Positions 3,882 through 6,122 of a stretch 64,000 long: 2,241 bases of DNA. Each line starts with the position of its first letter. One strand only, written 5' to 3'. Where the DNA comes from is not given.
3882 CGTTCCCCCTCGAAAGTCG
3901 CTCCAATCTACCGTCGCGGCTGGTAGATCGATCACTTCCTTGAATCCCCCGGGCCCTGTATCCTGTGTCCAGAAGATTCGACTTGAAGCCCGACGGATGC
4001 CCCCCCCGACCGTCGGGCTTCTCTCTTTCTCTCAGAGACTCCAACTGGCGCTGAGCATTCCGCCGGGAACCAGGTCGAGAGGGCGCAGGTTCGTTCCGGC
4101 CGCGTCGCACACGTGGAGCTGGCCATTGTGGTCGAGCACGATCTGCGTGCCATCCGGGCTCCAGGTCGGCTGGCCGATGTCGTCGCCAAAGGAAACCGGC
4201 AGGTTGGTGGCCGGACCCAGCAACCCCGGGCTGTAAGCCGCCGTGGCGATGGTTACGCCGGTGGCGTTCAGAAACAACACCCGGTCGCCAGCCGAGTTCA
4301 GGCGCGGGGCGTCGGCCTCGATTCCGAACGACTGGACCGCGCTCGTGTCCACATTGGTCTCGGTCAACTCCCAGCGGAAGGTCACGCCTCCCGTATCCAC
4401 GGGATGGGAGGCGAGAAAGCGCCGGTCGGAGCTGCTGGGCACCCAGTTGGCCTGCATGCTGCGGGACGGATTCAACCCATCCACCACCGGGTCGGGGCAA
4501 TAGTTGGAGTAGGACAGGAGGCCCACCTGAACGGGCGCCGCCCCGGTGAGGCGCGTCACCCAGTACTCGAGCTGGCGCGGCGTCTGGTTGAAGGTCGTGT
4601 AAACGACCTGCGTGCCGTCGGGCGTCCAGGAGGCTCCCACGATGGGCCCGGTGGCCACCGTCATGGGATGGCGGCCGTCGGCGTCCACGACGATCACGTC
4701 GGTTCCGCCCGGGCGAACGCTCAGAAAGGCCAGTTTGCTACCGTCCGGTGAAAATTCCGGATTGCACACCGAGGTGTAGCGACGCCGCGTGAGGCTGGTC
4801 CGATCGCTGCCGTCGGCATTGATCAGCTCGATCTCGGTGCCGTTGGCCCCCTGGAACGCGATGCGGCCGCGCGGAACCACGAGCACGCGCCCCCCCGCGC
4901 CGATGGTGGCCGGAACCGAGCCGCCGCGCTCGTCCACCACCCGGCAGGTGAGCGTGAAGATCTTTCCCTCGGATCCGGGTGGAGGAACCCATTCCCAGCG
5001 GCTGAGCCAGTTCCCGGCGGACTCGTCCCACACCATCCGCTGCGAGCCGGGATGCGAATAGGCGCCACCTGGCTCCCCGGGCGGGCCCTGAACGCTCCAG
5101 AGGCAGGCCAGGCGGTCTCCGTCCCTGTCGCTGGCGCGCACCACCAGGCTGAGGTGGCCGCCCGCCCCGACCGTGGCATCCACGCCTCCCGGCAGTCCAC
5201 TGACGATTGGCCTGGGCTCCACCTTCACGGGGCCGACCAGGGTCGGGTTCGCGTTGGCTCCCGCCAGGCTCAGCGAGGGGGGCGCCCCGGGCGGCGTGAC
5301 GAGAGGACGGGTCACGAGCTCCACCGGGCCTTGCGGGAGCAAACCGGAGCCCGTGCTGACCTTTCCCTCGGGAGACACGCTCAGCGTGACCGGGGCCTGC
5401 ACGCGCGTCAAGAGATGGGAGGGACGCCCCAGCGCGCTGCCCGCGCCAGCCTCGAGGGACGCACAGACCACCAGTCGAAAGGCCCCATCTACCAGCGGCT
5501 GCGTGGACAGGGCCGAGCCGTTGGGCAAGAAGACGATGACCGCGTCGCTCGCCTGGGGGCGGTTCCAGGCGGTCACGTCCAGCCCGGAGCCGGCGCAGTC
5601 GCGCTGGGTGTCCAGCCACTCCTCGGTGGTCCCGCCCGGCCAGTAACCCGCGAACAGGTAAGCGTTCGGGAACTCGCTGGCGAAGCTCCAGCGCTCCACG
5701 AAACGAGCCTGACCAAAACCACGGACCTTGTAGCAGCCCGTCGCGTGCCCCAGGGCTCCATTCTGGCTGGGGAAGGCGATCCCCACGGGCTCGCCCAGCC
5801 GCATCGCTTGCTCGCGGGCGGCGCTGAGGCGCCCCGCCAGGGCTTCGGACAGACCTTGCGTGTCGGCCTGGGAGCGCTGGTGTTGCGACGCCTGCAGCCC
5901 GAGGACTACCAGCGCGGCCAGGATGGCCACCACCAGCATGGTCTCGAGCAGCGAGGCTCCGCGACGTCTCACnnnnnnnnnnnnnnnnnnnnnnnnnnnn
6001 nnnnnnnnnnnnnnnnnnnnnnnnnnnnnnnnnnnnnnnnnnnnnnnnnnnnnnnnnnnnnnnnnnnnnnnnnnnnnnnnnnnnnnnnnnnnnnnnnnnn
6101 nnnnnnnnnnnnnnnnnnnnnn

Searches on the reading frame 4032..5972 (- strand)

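Call 47: search_protein_families(library=pfam, proteins=[window:4032-5972:-], max_evalue=0.001)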
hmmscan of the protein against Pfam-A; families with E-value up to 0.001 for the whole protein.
window:4032-5972:- (646 aa): 2 families
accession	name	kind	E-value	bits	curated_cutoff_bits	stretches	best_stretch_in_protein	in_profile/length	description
PF07676.18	PD40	-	1.4e-11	44.5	20.9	1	407-425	16-35/38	WD40-like Beta Propeller Repeat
PF12019.13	GspH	-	0.00011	23.1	21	1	43-170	3-92/108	Type II transport protein GspH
